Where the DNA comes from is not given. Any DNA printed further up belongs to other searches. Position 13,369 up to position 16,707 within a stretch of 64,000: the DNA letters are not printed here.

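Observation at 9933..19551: Three adjacent secreted proteins with unrelated passenger domains share a ~440-460 aa C-terminal module ending in a conserved hydrophobic-Arg terminus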

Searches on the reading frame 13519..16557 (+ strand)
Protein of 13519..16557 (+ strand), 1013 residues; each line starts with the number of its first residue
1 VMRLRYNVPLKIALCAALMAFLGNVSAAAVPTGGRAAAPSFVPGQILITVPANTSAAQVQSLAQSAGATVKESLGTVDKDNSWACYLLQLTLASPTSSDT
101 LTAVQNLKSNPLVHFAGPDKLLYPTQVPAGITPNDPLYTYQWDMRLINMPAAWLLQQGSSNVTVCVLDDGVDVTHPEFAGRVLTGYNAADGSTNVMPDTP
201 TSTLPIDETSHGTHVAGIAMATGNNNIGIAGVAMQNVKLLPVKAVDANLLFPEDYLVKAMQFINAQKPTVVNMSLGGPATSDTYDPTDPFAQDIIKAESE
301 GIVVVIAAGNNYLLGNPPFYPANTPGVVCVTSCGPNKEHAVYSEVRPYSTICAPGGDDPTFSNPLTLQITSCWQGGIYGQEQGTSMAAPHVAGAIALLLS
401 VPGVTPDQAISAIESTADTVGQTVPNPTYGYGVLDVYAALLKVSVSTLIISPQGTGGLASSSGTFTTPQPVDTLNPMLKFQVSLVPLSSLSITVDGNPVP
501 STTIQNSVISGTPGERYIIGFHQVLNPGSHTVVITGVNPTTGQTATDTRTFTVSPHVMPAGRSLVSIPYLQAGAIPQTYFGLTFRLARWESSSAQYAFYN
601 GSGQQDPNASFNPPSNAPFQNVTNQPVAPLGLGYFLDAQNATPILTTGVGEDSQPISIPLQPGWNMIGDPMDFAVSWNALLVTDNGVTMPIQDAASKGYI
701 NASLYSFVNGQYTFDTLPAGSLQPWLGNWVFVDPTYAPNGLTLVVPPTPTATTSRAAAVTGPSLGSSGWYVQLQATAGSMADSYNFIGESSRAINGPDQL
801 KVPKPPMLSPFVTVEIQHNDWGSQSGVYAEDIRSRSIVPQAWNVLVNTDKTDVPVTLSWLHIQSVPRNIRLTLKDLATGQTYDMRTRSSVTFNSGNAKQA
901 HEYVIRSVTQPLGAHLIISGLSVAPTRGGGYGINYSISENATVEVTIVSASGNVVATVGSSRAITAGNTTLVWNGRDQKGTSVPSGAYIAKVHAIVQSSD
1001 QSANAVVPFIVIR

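Call 4: search_protein_families(library=pfam, proteins=[window:13519-16557:+], max_evalue=0.01)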
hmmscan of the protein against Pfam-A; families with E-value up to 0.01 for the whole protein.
window:13519-16557:+ (1013 aa): 3 families
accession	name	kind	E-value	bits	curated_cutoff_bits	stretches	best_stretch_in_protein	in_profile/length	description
PF00082.27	Peptidase_S8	-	1.9e-49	169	21.8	1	160-432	2-288/288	Subtilase family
PF13860.13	FlgD_ig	-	7.3e-09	35.9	27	1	932-994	13-75/79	FlgD Ig-like domain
PF22148.1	Fervidolysin_NPro-like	-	0.0003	21.5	21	1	36-118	10-80/81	Fervidolysin N-terminal prodomain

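Call 5: search_protein_families(library=ncbifam, proteins=[window:13519-16557:+], max_evalue=0.1)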
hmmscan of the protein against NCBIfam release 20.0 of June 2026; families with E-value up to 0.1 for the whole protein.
window:13519-16557:+ (1013 aa): 17 families
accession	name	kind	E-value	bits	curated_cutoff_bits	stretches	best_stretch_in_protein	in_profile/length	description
TIGR03921.1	T7SS_mycosin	equivalog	3.3e-40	138.3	278.75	1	149-443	3-288/353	type VII secretion-associated serine protease mycosin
NF033595.1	denti_PrtP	equivalog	9.1e-35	120.3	300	2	263-444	334-506/606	dentilisin complex serine proteinase subunit PrtP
NF051851.1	AtpSerPepEprS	equivalog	3.1e-13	48.7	1700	2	368-440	287-363/988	autotransporter serine peptidase EprS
NF049966.1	QH_SP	equivalog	6.6e-11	42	165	1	231-422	51-216/219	subtilisin-like serine protease QhpE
NF005176.1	PRK06655.1-1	equivalog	1.9e-08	34.5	230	1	935-1006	92-161/197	flagellar hook assembly protein FlgD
NF040809.1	germ_prot_CspBA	exception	5e-08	31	1250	2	201-283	714-800/1099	bifunctional germination protease/germinant receptor pseudoprotease CspBA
NF009276.0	PRK12633.1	equivalog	8.8e-06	25.6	383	1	933-996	120-183/234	flagellar basal body rod modification protein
NF040553.1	SGO_0316_fam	subfamily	1e-05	23.4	1400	1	369-398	678-707/1486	SGO_0316/SGO_0317 family LPXTG-anchored serine peptidase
TIGR03895.1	protease_PatA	subfamily_domain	4.4e-05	22.4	421.05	1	211-401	1-179/606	PatA/PatG family cyanobactin maturation protease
NF052323.1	T9SSA_dep_M6i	equivalog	0.00037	18.6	600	1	933-1012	971-1042/1043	T9SS-dependent M6-like inactivated metalloprotease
NF052228.1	T9SS_PorZ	equivalog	0.0004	18.9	260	1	943-1013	697-757/757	type IX secretion system anionic LPS delivery protein PorZ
NF033707.1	T9SS_sortase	equivalog_domain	0.00072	17.3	420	1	939-1003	1021-1086/1095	type IX secretion system sortase PorU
NF009453.0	PRK12813.1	equivalog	0.001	18.7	264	1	942-997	125-176/223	flagellar basal body rod modification protein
NF009452.0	PRK12812.1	equivalog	0.0021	17.4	258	1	939-993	150-205/289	flagellar basal body rod modification protein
NF040808.2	CspC_non_triad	exception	0.0044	15.5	675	1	200-311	158-277/556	bile acid germinant receptor pseudoprotease CspC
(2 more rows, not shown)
